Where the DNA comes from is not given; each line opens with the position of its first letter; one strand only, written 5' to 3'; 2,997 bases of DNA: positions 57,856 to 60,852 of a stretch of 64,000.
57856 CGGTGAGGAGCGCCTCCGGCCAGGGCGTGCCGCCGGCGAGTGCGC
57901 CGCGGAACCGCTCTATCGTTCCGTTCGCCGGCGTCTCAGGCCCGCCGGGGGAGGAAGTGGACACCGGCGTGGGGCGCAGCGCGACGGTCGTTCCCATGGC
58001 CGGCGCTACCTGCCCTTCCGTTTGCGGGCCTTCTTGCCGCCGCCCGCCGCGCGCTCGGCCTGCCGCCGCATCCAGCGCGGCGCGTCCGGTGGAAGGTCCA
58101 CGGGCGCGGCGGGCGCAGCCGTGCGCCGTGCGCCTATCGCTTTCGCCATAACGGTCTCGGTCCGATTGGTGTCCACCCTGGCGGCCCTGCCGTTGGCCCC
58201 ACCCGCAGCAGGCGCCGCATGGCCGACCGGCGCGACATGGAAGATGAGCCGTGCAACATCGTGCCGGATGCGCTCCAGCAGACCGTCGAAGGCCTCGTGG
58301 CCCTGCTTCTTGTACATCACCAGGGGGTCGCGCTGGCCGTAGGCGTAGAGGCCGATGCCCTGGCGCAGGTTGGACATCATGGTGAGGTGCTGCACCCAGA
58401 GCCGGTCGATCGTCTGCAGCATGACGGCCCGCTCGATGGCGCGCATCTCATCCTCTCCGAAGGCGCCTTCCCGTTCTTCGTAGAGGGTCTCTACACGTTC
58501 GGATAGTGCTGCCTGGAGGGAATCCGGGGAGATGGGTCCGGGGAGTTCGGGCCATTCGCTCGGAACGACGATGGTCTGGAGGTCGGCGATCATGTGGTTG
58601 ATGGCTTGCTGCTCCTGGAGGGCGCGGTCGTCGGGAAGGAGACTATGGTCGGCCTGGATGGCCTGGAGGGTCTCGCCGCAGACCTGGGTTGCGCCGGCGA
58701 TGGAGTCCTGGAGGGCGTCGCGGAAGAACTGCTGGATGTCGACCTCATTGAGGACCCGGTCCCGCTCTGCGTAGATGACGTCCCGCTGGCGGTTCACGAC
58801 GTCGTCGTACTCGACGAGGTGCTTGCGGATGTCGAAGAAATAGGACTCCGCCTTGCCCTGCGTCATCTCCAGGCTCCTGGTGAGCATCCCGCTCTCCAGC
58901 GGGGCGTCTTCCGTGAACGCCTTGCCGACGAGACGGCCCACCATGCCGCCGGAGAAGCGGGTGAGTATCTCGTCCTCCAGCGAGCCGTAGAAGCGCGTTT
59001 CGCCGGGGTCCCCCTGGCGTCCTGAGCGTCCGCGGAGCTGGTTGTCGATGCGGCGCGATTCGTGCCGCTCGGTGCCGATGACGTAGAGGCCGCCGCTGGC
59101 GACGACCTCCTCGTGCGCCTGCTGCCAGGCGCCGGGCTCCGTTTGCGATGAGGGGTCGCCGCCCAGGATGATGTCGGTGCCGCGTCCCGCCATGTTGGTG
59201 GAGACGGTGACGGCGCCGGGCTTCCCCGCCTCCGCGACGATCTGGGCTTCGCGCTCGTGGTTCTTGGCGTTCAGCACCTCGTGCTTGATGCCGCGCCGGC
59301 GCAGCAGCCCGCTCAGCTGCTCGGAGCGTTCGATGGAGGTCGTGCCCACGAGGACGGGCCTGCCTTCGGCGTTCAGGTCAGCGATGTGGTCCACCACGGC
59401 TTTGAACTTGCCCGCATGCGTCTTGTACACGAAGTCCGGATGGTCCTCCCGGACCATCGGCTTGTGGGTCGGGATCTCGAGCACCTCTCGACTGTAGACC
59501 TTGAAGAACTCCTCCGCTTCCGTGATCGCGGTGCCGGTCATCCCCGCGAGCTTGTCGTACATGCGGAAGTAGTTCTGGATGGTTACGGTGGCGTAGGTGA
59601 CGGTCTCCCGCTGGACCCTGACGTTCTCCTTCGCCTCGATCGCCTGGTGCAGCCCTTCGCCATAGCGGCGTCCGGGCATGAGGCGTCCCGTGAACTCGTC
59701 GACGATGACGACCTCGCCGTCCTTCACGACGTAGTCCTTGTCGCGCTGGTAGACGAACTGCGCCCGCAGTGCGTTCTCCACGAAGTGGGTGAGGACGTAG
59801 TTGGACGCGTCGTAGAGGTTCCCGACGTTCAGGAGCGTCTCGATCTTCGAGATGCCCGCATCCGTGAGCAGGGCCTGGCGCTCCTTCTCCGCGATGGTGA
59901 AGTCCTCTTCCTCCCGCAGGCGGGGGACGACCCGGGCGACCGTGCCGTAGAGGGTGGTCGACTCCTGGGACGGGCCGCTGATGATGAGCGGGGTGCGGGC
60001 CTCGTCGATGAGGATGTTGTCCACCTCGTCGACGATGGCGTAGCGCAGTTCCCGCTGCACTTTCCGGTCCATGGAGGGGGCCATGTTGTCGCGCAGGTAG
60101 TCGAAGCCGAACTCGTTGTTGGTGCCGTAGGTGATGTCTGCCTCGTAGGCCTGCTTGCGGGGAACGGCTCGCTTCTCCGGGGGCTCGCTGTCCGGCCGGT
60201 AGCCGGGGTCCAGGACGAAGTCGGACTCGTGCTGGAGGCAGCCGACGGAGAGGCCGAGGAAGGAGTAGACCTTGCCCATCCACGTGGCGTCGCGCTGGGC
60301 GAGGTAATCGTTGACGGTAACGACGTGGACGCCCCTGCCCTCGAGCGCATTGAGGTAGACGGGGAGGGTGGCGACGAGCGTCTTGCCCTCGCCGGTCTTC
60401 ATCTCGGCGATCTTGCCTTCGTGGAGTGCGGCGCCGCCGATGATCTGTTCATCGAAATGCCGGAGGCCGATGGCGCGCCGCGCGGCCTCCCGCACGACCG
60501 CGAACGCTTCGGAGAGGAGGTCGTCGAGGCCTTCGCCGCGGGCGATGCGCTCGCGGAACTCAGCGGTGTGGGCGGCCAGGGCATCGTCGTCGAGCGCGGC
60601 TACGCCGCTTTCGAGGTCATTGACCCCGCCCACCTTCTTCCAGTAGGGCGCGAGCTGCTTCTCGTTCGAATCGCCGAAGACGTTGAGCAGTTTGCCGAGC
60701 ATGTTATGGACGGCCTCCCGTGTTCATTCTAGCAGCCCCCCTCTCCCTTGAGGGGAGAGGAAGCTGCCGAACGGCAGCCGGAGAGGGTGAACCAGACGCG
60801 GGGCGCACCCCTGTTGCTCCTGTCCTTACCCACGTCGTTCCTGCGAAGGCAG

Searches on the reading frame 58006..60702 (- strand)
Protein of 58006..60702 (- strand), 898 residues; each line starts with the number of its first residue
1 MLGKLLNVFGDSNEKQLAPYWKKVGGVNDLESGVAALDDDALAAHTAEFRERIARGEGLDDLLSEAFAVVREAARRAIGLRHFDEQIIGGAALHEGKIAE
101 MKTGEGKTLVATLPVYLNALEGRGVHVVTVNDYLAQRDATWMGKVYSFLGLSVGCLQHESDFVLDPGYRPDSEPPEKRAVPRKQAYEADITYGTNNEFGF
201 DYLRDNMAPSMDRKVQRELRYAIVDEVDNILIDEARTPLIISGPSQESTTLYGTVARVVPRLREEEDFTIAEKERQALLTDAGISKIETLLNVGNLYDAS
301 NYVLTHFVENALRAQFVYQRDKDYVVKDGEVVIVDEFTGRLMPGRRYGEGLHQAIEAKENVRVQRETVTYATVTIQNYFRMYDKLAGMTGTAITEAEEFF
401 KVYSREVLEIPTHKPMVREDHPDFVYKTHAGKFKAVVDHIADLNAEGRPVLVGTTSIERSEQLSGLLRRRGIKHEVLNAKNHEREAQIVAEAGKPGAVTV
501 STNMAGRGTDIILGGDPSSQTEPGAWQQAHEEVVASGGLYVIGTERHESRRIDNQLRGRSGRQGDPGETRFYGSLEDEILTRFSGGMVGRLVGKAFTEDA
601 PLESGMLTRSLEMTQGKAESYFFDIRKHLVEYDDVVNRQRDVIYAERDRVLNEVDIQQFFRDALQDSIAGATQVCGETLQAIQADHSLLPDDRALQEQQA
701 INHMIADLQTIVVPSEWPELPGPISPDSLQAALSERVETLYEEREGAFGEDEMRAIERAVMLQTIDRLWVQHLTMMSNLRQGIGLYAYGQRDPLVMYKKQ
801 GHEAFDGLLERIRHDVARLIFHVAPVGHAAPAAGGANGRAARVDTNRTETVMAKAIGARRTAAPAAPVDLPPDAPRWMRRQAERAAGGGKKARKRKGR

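Call 10: search_protein_families(library=pfam, proteins=[window:58006-60702:-], max_evalue=0.01)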
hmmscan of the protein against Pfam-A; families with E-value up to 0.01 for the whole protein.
window:58006-60702:- (898 aa): 6 families
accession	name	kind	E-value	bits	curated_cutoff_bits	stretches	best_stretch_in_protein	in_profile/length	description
PF07517.20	SecA_DEAD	-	4.8e-124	413.8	24.6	1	7-399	3-289/290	SecA DEAD-like domain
PF21090.3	P-loop_SecA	-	1.3e-77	260.5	27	1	415-595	1-200/205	SecA P-loop domain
PF07516.18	SecA_SW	-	1e-53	182.8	26.7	1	601-823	1-199/200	SecA Wing and Scaffold domain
PF01043.26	SecA_PP_bind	-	5.3e-42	143.3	23.5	1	248-356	2-110/110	SecA preprotein cross-linking domain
PF00270.35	DEAD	-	2.3e-05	24.7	26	1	98-232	18-131/167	DEAD/DEAH box helicase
PF00271.37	Helicase_C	-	0.00066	20.3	23.5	1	432-511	2-81/110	Helicase conserved C-terminal domain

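Call 16: find_encoding_contigs(protein=window:58006-60702:-, flank=10000, max_places=6)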
Protein window:58006-60702:- (898 aa): 2 contigs read that carry it; 1 place shown.
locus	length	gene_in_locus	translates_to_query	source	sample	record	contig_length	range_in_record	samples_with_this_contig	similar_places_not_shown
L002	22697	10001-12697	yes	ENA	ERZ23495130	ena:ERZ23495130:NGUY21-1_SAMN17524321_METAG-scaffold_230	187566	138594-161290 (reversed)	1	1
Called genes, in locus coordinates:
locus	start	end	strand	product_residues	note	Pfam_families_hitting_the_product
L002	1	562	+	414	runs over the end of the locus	PF07690:MFS_1, PF12832:MFS_1_like (faint), PF07690:MFS_1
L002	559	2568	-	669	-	PF16177:ACAS_N, PF00501:AMP-binding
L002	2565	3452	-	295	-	PF03446:NAD_binding_2, PF09130:DUF1932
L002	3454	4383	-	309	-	PF00248:Aldo_ket_red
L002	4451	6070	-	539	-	PF00916:Sulfate_transp, PF01740:STAS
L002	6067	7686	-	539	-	PF00916:Sulfate_transp, PF01740:STAS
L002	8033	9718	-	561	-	PF13481:AAA_25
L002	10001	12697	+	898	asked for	PF07517:SecA_DEAD, PF00270:DEAD (faint), PF01043:SecA_PP_bind, PF21090:P-loop_SecA, PF07516:SecA_SW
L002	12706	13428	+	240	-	-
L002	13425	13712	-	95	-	-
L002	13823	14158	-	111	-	PF03869:Arc (weak), PF22513:FitA-like_RHH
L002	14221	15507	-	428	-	PF07690:MFS_1, PF00083:Sugar_tr, PF07690:MFS_1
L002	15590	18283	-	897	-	PF00133:tRNA-synt_1, PF09334:tRNA-synt_1g, PF13603:tRNA-synt_1_2 (weak), PF09334:tRNA-synt_1g (weak), PF08264:Anticodon_1, PF10458:Val_tRNA-synt_C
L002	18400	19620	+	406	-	PF07690:MFS_1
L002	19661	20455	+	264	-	PF03309:Pan_kinase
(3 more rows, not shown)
